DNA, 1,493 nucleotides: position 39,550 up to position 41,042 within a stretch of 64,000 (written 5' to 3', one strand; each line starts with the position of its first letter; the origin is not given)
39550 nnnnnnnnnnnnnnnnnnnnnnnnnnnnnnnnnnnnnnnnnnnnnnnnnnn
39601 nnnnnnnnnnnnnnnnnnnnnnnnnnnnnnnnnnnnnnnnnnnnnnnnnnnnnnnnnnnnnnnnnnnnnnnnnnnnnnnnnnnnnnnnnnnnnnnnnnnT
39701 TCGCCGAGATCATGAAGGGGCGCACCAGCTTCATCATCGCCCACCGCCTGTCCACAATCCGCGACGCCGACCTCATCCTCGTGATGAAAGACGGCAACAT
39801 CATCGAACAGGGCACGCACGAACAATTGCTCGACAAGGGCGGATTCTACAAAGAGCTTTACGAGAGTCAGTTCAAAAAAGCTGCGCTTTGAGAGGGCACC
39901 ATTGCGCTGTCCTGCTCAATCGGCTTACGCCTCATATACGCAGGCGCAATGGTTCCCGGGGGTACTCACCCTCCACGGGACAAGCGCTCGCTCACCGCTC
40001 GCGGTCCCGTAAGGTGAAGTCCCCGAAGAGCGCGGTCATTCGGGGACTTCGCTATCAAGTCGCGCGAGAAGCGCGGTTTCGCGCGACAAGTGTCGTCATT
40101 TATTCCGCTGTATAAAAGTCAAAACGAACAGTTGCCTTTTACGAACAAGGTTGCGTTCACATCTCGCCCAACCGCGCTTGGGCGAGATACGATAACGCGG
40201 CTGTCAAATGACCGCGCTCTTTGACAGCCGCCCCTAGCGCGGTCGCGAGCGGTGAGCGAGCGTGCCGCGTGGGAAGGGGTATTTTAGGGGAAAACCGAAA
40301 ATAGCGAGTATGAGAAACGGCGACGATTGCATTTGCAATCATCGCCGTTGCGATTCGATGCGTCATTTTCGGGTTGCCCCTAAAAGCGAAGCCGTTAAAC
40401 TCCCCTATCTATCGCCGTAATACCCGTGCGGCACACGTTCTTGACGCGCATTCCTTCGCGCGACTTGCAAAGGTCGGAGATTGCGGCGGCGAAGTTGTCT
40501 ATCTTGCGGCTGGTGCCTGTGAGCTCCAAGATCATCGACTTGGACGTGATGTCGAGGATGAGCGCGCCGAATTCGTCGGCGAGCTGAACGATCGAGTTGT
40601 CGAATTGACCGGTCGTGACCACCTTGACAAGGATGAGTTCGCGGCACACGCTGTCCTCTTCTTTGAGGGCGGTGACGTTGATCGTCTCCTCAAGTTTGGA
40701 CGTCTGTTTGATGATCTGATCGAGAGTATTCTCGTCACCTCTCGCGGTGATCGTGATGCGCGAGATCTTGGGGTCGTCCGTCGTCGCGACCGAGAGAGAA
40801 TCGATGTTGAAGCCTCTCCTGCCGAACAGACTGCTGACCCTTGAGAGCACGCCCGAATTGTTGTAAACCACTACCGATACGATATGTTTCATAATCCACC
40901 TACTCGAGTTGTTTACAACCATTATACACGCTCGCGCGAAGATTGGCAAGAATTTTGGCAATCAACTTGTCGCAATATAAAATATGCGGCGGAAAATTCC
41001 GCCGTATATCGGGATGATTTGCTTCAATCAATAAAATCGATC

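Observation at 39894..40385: Two inverted homologous structured elements with four hairpins that keep the loop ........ while the stems are completely different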

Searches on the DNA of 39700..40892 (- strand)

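Call 4: search_rna_families(source=window, start=39700, end=40600, threshold=evalue, max_evalue=10, show_alignments=3)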
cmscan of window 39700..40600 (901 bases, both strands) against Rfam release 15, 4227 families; matches with E-value up to 10: 8.
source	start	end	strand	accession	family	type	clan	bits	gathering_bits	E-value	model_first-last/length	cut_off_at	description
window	40295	40372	-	RF03399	mir-986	Gene; miRNA;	-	23.9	70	0.012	1-94/94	no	mir-986 microRNA precursor family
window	40295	40372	+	RF03399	mir-986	Gene; miRNA;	-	22.6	70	0.03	1-94/94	no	mir-986 microRNA precursor family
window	40275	40386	+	RF02690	BTH_s1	Gene; sRNA;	-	17.1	74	0.14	1-205/205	no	Burkholderia sRNA 1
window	40445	40592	-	RF01739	Glutamine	Cis-reg; riboswitch;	-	16.3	35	1.7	1-53/53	no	Glutamine riboswitch aptamer (glnA leader)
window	40318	40351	-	RF00189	SNORD95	Gene; snRNA; snoRNA; CD-box;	-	16.2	55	1.5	1-68/68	no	Small nucleolar RNA SNORD95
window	40331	40468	-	RF02347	ar45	Gene; sRNA;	-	13.9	40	3.4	1-148/148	no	Alphaproteobacterial sRNA ar45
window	39715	39741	-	RF01152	sR1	Gene; snRNA; snoRNA; CD-box;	-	13.2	45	1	1-57/57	no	Small nucleolar RNA sR1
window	39708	39762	-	RF01134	sR30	Gene; snRNA; snoRNA; CD-box;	-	10.6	38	7.9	1-57/57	no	Small nucleolar RNA sR30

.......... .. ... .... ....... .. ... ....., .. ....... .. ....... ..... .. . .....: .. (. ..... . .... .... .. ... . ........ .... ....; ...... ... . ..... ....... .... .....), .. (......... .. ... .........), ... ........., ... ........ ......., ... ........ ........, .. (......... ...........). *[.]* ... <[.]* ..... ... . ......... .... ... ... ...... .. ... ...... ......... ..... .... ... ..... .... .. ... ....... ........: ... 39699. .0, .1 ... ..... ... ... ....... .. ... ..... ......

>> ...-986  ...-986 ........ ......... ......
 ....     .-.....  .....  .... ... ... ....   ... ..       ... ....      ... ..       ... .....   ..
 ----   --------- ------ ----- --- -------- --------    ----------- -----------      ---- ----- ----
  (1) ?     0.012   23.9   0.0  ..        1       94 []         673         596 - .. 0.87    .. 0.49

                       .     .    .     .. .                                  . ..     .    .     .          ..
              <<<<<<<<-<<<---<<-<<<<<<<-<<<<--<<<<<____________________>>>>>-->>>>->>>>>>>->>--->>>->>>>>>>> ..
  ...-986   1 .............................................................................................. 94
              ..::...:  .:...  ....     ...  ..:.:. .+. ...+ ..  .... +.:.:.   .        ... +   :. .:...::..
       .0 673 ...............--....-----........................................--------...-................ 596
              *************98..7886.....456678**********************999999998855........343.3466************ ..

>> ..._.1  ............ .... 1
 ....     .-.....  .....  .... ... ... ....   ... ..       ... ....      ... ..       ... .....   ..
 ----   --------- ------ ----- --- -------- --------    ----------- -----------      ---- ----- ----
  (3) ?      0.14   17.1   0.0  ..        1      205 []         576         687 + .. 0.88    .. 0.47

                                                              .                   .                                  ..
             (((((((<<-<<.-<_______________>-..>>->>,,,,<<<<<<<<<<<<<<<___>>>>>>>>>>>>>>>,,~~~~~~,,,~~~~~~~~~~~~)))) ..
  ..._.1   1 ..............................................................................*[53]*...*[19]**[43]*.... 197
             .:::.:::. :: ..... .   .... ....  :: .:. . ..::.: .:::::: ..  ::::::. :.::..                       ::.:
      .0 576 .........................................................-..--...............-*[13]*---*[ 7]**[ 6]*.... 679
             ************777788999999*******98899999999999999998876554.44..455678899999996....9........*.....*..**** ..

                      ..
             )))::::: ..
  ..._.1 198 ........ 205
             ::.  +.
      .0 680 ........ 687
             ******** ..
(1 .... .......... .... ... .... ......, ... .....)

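Call 18: search_dna_similar(query=L001:6499-7519:-, collection=phages, mode=distant, max_evalue=0.01)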
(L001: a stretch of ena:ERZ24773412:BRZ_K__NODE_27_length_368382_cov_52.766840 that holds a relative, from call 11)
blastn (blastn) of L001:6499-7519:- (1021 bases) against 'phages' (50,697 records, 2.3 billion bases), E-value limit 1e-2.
No match.

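Call 19: search_dna_similar(query=L001:6499-7519:-, collection=plasmids, mode=distant, max_evalue=0.01)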
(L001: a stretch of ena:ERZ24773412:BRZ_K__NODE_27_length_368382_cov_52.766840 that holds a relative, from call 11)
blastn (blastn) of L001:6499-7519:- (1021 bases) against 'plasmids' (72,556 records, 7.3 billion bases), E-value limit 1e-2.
No match.
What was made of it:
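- Tried and rejected: Phages and plasmids. blastn of the longest variant against both collections gave no match (calls 18, 19).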

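Call 73: search_rna_families(sources=[L001, L029, L068, L073], threshold=gathering)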
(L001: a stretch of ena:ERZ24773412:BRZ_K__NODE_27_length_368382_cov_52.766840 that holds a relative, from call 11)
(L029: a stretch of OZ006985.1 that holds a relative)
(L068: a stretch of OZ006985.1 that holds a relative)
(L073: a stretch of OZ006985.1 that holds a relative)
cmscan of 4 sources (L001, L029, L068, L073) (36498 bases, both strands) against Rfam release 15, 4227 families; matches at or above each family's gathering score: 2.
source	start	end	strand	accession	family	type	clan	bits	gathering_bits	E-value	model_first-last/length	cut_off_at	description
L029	2554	2627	+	RF00005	tRNA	Gene; tRNA;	CL00001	60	29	1e-10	1-71/71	no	tRNA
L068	11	107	+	RF00059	TPP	Cis-reg; riboswitch;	-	57.2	54.3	8e-09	1-105/105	no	TPP riboswitch aptamer (THI element)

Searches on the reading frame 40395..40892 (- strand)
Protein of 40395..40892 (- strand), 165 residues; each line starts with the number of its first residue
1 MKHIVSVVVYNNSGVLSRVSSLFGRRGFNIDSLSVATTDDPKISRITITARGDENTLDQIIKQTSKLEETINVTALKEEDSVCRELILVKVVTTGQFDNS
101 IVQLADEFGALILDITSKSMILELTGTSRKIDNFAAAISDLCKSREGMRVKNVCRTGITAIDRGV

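Call 11: find_encoding_contigs(protein=window:40395-40892:-, flank=6000, max_places=10)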
Protein window:40395-40892:- (165 aa): 23 contigs read that carry it; 10 places shown.
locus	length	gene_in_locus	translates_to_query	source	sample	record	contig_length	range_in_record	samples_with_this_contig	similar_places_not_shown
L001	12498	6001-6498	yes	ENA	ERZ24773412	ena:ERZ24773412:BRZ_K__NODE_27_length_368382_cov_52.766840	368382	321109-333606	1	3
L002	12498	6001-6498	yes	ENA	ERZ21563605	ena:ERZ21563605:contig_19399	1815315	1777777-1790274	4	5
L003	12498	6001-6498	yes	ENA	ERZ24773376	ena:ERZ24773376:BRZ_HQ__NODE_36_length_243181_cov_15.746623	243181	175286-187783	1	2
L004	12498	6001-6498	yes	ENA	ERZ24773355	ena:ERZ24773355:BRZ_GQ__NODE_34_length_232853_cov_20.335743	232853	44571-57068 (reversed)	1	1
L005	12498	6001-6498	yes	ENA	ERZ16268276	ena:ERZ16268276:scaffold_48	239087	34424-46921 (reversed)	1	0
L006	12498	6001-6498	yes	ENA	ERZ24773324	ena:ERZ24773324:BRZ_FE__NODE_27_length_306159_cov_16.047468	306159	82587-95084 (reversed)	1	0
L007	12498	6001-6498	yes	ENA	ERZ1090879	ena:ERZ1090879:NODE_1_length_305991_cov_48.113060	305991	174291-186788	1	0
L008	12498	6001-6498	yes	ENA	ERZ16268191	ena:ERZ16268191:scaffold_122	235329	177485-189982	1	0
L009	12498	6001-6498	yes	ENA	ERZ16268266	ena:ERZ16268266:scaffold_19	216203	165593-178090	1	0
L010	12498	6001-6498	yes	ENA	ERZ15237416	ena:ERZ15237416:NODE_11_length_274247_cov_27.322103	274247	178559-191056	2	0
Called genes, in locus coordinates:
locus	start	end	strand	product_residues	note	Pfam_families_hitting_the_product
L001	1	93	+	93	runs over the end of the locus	PF01016:Ribosomal_L27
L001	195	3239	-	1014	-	PF02837:Glyco_hydro_2_N, PF22666:Glyco_hydro_2_N2, PF00703:Glyco_hydro_2, PF02836:Glyco_hydro_2_C, PF16353:LacZ_4, PF02929:Bgal_small_N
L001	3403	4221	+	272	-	PF07934:OGG_N, PF00730:HhH-GPD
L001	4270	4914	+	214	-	PF01936:NYN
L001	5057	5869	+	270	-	-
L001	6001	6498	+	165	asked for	PF01842:ACT, PF22629:ACT_AHAS_ss, PF13710:ACT_5, PF10369:ALS_ss_C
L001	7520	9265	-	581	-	PF00664:ABC_membrane, PF00005:ABC_tran, PF02463:SMC_N (faint)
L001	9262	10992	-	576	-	PF00664:ABC_membrane, PF00005:ABC_tran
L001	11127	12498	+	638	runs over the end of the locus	PF00795:CN_hydrolase, PF02540:NAD_synthase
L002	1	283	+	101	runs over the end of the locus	PF00829:Ribosomal_L21p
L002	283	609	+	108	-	PF04327:Peptidase_Prp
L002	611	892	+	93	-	PF01016:Ribosomal_L27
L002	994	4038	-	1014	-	PF02837:Glyco_hydro_2_N, PF22666:Glyco_hydro_2_N2, PF00703:Glyco_hydro_2, PF02836:Glyco_hydro_2_C, PF16353:LacZ_4, PF02929:Bgal_small_N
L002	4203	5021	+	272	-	PF07934:OGG_N, PF00730:HhH-GPD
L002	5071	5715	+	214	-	PF01936:NYN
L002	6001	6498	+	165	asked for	PF01842:ACT, PF22629:ACT_AHAS_ss, PF13710:ACT_5, PF10369:ALS_ss_C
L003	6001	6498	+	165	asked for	PF01842:ACT, PF22629:ACT_AHAS_ss, PF13710:ACT_5, PF10369:ALS_ss_C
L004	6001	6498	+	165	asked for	PF01842:ACT, PF22629:ACT_AHAS_ss, PF13710:ACT_5, PF10369:ALS_ss_C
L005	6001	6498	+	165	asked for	PF01842:ACT, PF22629:ACT_AHAS_ss, PF13710:ACT_5, PF10369:ALS_ss_C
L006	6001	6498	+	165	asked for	PF01842:ACT, PF22629:ACT_AHAS_ss, PF13710:ACT_5, PF10369:ALS_ss_C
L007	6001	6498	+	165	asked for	PF01842:ACT, PF22629:ACT_AHAS_ss, PF13710:ACT_5, PF10369:ALS_ss_C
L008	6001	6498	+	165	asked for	PF01842:ACT, PF22629:ACT_AHAS_ss, PF13710:ACT_5, PF10369:ALS_ss_C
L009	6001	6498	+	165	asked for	PF01842:ACT, PF22629:ACT_AHAS_ss, PF13710:ACT_5, PF10369:ALS_ss_C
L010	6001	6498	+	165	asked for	PF01842:ACT, PF22629:ACT_AHAS_ss, PF13710:ACT_5, PF10369:ALS_ss_C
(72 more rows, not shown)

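Call 45: find_homologous_proteins(query=window:40395-40892:-, max_evalue=1e-20)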
Query window:40395-40892:- (165 aa): 1715 proteins with E <= 1e-20 among 1787 candidates; the best 120 are listed.
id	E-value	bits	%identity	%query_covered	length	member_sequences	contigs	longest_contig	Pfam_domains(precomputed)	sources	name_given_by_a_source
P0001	1.6e-95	335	100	99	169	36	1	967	PF10369.16,PF22629.3,PF13710.13,PF01842.32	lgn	-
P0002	1.3e-86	306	90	100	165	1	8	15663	PF10369.16,PF22629.3,PF13710.13,PF01842.32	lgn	-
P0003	1.4e-82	293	88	100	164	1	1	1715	PF10369.16,PF22629.3,PF13710.13,PF01842.32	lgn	-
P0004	1.0e-81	290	86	100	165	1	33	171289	PF10369.16,PF22629.3,PF13710.13,PF01842.32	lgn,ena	-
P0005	1.6e-81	289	85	100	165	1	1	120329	PF10369.16,PF22629.3,PF13710.13,PF01842.32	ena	-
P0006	1.9e-81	289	86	100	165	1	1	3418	PF10369.16,PF22629.3,PF13710.13,PF01842.32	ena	-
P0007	2.3e-81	289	85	100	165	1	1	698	PF10369.16,PF22629.3,PF13710.13,PF01842.32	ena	-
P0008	2.8e-81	288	85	100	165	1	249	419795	PF10369.16,PF22629.3,PF13710.13,PF01842.32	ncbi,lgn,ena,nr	ncbi:MAG TPA: acetolactate synthase small subunit [Candidatus Ornithoclostridium excrementipullorum]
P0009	6.3e-81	287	85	100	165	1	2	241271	PF10369.16,PF22629.3,PF13710.13,PF01842.32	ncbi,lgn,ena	-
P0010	6.6e-81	287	85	100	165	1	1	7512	PF10369.16,PF22629.3,PF13710.13,PF01842.32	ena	-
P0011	6.7e-81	287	85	100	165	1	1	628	PF10369.16,PF22629.3,PF13710.13,PF01842.32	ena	-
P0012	1.2e-80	286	85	100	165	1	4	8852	PF10369.16,PF22629.3,PF13710.13,PF01842.32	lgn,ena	-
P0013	1.3e-80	286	85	100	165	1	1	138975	PF10369.16,PF22629.3,PF13710.13,PF01842.32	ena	-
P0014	1.5e-80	286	85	100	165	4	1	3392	PF10369.16,PF22629.3,PF13710.13,PF01842.32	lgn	-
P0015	1.9e-80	286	85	100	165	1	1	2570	PF10369.16,PF22629.3,PF13710.13,PF01842.32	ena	-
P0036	8.1e-68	245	75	100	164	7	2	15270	PF10369.16,PF22629.3,PF13710.13,PF01842.32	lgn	-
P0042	1.9e-59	218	68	100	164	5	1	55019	PF10369.16,PF22629.3,PF13291.13,PF13710.13,PF01842.32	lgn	-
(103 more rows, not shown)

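Call 46: find_encoding_contigs(protein=P0008, flank=3500, max_places=4)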
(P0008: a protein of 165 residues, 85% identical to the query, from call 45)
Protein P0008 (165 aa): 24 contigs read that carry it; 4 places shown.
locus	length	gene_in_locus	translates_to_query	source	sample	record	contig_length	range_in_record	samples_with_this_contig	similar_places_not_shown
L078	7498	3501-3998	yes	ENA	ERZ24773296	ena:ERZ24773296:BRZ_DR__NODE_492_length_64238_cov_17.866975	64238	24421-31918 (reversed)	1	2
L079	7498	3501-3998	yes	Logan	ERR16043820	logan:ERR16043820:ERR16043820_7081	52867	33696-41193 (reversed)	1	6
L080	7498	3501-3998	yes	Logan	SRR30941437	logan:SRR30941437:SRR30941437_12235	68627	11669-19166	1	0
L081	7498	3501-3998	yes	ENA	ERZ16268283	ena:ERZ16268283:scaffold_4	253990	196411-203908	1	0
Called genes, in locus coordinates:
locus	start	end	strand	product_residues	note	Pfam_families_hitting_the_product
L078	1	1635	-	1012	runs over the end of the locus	PF02837:Glyco_hydro_2_N, PF22666:Glyco_hydro_2_N2, PF00703:Glyco_hydro_2, PF02836:Glyco_hydro_2_C, PF16353:LacZ_4, PF02929:Bgal_small_N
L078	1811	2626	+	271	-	PF07934:OGG_N, PF00730:HhH-GPD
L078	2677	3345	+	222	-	PF01936:NYN (weak)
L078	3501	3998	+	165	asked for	PF01842:ACT, PF22629:ACT_AHAS_ss, PF13710:ACT_5, PF10369:ALS_ss_C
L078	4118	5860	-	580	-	PF02463:SMC_N (faint), PF00664:ABC_membrane, PF00005:ABC_tran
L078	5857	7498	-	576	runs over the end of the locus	PF00664:ABC_membrane, PF09818:ABC_ATPase (faint), PF00005:ABC_tran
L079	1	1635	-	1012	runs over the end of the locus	PF02837:Glyco_hydro_2_N, PF22666:Glyco_hydro_2_N2, PF00703:Glyco_hydro_2, PF02836:Glyco_hydro_2_C, PF16353:LacZ_4, PF02929:Bgal_small_N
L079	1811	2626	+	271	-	PF07934:OGG_N, PF00730:HhH-GPD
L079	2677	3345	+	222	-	PF01936:NYN (faint)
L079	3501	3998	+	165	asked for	PF01842:ACT, PF22629:ACT_AHAS_ss, PF13710:ACT_5, PF10369:ALS_ss_C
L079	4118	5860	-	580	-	PF02463:SMC_N (faint), PF00664:ABC_membrane, PF00005:ABC_tran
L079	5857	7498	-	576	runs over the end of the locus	PF00664:ABC_membrane, PF09818:ABC_ATPase (faint), PF00005:ABC_tran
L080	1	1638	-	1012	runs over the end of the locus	PF02837:Glyco_hydro_2_N, PF22666:Glyco_hydro_2_N2, PF00703:Glyco_hydro_2, PF02836:Glyco_hydro_2_C, PF16353:LacZ_4, PF02929:Bgal_small_N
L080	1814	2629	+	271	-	PF07934:OGG_N, PF00730:HhH-GPD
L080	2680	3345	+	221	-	PF01936:NYN (weak)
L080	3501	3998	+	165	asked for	PF01842:ACT, PF22629:ACT_AHAS_ss, PF13710:ACT_5, PF10369:ALS_ss_C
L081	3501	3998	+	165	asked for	PF01842:ACT, PF22629:ACT_AHAS_ss, PF13710:ACT_5, PF10369:ALS_ss_C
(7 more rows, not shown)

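Call 47: find_encoding_contigs(protein=P0002, flank=3500, max_places=3)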
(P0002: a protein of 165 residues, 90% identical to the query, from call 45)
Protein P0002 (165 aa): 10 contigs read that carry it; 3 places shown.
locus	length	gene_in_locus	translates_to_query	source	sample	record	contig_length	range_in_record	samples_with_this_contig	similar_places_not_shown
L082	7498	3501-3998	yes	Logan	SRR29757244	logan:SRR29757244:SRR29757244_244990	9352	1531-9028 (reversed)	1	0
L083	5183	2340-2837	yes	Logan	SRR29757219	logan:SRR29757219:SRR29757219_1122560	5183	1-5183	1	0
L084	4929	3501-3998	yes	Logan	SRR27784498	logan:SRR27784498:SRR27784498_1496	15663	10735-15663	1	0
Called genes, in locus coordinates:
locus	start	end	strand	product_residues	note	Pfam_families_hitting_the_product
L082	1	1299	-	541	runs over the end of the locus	?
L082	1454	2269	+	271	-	PF07934:OGG_N, PF00730:HhH-GPD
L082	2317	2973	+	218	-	PF01936:NYN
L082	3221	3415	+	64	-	-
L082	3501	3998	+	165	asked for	PF01842:ACT, PF22629:ACT_AHAS_ss, PF13710:ACT_5, PF10369:ALS_ss_C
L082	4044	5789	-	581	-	PF00664:ABC_membrane, PF00005:ABC_tran, PF02463:SMC_N (faint)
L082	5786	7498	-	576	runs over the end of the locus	PF00664:ABC_membrane, PF00005:ABC_tran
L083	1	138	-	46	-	?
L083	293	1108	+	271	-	PF07934:OGG_N, PF00730:HhH-GPD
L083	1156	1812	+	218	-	PF01936:NYN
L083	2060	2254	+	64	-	-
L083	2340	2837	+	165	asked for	PF01842:ACT, PF22629:ACT_AHAS_ss, PF13710:ACT_5, PF10369:ALS_ss_C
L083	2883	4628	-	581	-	PF00664:ABC_membrane, PF00005:ABC_tran, PF02463:SMC_N (faint)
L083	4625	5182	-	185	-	?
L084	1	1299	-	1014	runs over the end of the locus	PF02837:Glyco_hydro_2_N, PF22666:Glyco_hydro_2_N2, PF00703:Glyco_hydro_2, PF02836:Glyco_hydro_2_C, PF16353:LacZ_4, PF02929:Bgal_small_N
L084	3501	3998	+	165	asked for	PF01842:ACT, PF22629:ACT_AHAS_ss, PF13710:ACT_5, PF10369:ALS_ss_C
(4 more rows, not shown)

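Call 48: find_encoding_contigs(protein=P0036, flank=3500, max_places=2)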
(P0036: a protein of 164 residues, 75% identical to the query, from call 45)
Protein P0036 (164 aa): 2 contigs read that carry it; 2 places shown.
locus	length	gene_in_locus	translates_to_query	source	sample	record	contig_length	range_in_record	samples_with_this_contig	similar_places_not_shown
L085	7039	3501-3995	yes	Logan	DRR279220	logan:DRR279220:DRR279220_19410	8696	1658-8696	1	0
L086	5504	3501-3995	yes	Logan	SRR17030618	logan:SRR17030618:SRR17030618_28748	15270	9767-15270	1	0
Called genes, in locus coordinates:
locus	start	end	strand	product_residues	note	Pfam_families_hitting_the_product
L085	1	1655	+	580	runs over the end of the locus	PF00664:ABC_membrane, PF00005:ABC_tran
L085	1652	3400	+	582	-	PF00664:ABC_membrane, PF00005:ABC_tran, PF02463:SMC_N (faint)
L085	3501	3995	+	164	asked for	PF01842:ACT, PF22629:ACT_AHAS_ss, PF13710:ACT_5, PF10369:ALS_ss_C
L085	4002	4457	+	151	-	PF12641:Flavodoxin_3 (faint), PF12724:Flavodoxin_5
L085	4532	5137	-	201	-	PF01936:NYN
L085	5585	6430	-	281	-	PF07934:OGG_N, PF00730:HhH-GPD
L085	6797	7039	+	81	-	?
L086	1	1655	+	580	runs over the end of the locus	PF00664:ABC_membrane, PF00005:ABC_tran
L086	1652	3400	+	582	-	PF00664:ABC_membrane, PF00005:ABC_tran, PF02463:SMC_N (faint)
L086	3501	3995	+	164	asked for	PF01842:ACT, PF22629:ACT_AHAS_ss, PF13710:ACT_5, PF10369:ALS_ss_C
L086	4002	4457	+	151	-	PF12641:Flavodoxin_3 (faint), PF12724:Flavodoxin_5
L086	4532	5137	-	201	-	PF01936:NYN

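Call 49: find_encoding_contigs(protein=P0042, flank=3500, max_places=2)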
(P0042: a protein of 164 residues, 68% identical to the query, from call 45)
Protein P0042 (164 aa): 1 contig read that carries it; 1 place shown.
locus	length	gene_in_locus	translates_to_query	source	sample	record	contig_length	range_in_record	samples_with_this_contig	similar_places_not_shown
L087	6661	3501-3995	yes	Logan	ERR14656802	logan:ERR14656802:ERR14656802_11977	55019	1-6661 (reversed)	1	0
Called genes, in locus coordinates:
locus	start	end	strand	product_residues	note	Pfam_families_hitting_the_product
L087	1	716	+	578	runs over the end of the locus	PF00664:ABC_membrane, PF00005:ABC_tran, PF02463:SMC_N (weak)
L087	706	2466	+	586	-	PF00664:ABC_membrane, PF00005:ABC_tran, PF00004:AAA (faint)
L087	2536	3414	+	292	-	PF01263:Aldose_epim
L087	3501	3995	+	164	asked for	PF01842:ACT, PF13291:ACT_4 (faint), PF22629:ACT_AHAS_ss, PF13710:ACT_5, PF10369:ALS_ss_C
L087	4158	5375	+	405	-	PF02073:Peptidase_M29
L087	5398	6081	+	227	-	PF07947:YhhN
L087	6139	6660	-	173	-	?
